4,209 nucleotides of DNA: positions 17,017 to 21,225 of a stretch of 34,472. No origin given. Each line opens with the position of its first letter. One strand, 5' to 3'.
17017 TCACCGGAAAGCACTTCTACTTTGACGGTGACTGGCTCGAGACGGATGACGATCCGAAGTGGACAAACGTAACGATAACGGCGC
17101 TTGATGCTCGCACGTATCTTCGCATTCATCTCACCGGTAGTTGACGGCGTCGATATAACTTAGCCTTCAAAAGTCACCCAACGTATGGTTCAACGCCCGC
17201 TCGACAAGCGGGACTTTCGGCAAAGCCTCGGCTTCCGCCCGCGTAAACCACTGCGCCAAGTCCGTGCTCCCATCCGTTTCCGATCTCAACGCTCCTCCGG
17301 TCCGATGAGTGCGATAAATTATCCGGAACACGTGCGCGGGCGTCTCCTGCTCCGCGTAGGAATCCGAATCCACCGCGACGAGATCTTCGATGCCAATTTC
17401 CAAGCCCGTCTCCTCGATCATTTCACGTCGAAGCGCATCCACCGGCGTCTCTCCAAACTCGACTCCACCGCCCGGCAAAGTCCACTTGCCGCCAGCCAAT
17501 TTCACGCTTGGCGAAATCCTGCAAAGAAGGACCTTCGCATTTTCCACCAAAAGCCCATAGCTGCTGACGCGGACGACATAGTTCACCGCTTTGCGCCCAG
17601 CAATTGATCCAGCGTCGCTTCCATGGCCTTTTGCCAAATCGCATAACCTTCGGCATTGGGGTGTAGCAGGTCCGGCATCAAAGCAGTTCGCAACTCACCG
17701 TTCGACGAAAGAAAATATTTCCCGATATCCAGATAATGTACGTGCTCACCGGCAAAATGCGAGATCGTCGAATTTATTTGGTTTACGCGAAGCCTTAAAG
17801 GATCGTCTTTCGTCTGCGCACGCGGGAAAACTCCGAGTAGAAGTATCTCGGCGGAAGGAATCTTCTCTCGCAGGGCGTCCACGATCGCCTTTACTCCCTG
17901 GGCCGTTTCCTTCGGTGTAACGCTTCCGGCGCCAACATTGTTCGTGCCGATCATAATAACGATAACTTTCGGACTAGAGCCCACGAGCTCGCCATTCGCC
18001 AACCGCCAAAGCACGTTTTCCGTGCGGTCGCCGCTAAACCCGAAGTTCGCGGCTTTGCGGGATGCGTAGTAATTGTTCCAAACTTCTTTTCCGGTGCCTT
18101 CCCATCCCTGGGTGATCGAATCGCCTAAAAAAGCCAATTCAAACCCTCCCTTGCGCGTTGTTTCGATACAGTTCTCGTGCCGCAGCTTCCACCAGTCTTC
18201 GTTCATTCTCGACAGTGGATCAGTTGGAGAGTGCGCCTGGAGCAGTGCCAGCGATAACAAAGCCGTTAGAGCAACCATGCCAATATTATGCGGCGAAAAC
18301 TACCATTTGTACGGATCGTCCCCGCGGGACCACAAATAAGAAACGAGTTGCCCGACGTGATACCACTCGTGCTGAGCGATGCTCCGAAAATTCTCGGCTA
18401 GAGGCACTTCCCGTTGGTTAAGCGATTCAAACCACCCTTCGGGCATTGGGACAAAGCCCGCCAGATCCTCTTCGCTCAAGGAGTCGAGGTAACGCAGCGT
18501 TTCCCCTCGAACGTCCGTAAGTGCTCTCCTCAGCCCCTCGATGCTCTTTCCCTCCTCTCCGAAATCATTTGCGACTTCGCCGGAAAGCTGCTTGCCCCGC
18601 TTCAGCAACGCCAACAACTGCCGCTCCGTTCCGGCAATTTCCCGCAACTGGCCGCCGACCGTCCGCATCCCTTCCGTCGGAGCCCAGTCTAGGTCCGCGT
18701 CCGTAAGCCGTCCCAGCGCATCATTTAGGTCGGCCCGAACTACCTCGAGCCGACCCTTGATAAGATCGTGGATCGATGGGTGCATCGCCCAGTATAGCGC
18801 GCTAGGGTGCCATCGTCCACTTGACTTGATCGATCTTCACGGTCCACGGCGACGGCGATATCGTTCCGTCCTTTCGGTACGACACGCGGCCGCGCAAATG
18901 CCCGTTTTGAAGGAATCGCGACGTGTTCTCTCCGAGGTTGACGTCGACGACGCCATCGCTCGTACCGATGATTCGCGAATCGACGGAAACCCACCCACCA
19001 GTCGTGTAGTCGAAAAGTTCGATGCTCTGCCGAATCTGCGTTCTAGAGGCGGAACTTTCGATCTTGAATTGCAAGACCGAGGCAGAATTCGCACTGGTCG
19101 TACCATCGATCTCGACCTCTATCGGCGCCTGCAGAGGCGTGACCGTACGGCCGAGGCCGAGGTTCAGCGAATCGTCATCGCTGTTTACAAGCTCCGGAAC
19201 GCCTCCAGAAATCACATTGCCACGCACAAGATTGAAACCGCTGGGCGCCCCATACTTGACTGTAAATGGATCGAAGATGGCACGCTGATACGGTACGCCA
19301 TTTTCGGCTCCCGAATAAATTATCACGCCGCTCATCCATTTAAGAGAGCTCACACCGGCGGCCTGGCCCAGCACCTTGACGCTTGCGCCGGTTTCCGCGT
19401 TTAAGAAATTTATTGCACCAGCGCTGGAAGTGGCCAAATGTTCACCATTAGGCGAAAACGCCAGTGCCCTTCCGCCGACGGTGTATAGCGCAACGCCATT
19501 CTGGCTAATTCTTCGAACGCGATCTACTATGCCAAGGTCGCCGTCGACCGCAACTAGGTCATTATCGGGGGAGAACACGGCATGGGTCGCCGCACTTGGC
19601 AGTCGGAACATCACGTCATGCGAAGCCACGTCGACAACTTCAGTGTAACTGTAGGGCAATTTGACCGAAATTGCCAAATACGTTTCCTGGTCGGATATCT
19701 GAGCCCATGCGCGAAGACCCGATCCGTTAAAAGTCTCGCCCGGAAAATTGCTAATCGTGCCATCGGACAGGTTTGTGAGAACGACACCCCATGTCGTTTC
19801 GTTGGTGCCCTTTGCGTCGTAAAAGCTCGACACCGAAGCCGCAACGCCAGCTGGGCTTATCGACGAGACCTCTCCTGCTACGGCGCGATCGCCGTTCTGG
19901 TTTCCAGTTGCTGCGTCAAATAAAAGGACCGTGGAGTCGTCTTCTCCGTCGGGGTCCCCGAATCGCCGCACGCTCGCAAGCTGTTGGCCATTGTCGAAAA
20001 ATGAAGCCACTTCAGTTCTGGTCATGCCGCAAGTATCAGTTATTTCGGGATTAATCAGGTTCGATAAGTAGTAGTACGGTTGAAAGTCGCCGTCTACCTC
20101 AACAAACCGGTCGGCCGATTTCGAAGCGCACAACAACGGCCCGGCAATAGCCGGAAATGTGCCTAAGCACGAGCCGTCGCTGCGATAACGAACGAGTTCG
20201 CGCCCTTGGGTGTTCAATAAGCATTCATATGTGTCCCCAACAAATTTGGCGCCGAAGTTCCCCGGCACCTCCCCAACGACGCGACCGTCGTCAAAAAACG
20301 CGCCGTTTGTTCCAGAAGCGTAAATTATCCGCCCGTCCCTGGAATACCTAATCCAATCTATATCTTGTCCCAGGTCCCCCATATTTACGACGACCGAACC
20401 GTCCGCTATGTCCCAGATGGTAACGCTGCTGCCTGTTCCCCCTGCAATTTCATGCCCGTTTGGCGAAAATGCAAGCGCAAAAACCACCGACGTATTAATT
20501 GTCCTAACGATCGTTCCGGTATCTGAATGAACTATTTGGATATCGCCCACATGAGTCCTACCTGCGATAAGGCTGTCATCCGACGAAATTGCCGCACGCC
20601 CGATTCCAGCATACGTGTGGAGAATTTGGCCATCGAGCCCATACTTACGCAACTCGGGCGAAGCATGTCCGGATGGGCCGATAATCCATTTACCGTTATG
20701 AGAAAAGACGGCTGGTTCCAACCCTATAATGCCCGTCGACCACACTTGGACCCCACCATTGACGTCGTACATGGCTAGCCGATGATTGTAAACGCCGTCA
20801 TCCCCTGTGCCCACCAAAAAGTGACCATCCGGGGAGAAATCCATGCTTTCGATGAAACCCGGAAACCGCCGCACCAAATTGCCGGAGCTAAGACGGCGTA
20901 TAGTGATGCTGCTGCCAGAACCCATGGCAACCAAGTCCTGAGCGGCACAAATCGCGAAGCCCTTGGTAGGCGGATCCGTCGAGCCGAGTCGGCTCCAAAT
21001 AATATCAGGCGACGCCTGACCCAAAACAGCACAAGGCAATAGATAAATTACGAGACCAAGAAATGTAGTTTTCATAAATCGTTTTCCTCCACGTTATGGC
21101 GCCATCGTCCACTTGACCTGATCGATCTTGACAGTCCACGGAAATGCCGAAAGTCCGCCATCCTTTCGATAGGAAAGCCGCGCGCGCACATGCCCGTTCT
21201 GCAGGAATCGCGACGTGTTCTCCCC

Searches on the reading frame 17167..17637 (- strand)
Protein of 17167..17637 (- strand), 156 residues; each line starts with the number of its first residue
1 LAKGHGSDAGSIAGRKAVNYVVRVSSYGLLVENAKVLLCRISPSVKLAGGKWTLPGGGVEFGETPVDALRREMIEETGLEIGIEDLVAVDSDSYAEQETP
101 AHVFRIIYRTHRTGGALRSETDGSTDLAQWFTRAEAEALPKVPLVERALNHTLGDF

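Call 10: search_protein_families(library=pfam, proteins=[window:17167-17637:-], max_evalue=0.001)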
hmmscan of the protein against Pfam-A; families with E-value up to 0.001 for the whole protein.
window:17167-17637:- (156 aa): 2 families
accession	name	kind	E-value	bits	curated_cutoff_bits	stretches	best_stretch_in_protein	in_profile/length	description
PF00293.34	NUDIX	-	1.4e-17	64.4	21.1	1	26-141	5-122/134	NUDIX domain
PF14815.12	NUDIX_4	-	7.1e-06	26.2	35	1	28-150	3-112/113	NUDIX domain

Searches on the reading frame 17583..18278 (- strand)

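Call 10: search_protein_families(library=pfam, proteins=[window:17583-18278:-], max_evalue=0.001)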
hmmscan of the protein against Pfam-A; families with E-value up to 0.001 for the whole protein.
window:17583-18278:- (231 aa): 2 families
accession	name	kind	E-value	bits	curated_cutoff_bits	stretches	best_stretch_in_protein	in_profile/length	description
PF13472.12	Lipase_GDSL_2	-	2.1e-32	113.5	32.9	1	50-214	1-178/178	GDSL-like Lipase/Acylhydrolase family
PF00657.28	Lipase_GDSL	-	3.5e-16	60.4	23.6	1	49-217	2-206/208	GDSL-like Lipase/Acylhydrolase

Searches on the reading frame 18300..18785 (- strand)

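Call 10: search_protein_families(library=pfam, proteins=[window:18300-18785:-], max_evalue=0.001)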
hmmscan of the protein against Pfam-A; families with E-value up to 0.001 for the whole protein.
window:18300-18785:- (161 aa): 2 families
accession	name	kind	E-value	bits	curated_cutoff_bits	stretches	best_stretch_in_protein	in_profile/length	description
PF12867.12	DinB_2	-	1e-16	62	24.8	1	13-147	2-128/128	DinB superfamily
PF05163.17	DinB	-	6e-08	33.3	23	1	16-158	15-149/165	DinB family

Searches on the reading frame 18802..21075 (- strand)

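Call 10: search_protein_families(library=pfam, proteins=[window:18802-21075:-], max_evalue=0.001)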
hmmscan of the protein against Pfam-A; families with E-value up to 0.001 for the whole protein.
window:18802-21075:- (757 aa): 13 families
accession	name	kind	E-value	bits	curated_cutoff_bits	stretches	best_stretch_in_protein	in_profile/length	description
PF25174.1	Beta-prop_THOC3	-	1.7e-14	54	305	1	162-254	136-231/272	THOC3 beta-propeller domain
PF00400.38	WD40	-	6.7e-11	42.7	27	0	191-222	5-39/39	WD domain, G-beta repeat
PF12894.13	ANAPC4_WD40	-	7.1e-11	42.6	22.9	0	501-582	3-90/91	Anaphase-promoting complex subunit 4 WD40 domain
PF25175.1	Beta-prop_WDR5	-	3.8e-10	39.9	250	1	123-258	17-158/296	WDR5 beta-propeller domain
PF24814.1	WD40_Prp19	-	1.5e-07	31.2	320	1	187-252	123-193/281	Prp19 WD40 domain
PF23414.1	Beta-prop_EML_2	-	7.5e-07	29.2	90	0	197-254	41-99/266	Echinoderm microtubule-associated protein second beta-propeller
PF25173.1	Beta-prop_WDR3_1st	-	1.9e-06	28.1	154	0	162-254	36-131/184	WDR3 first beta-propeller domain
PF25172.1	Beta-prop_WDR3_2nd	-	2.2e-06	27.6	140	1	162-256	6-100/293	WDR3 second beta-propeller domain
PF24807.1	WD40_CDC20-Fz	-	2.9e-06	27.2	200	0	172-252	197-281/292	CDC20/Fizzy WD40 domain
PF24817.1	WD40_WDHD1_1st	-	6.5e-06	26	109.9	0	195-230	222-258/291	WDHD1 first WD40 domain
PF24780.1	WD40_MABP1-WDR62_1st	-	9.4e-06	25.6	496.3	0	196-255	39-101/328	MABP1/WDR62 first WD40 domain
PF25168.1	Beta-prop_WDR36-Utp21_2nd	-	0.0004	20.2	84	0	156-229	199-275/335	WDR36/Utp21 second beta-propeller domain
PF24796.1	WDR55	-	0.00097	18.7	200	0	500-594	14-118/296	WDR55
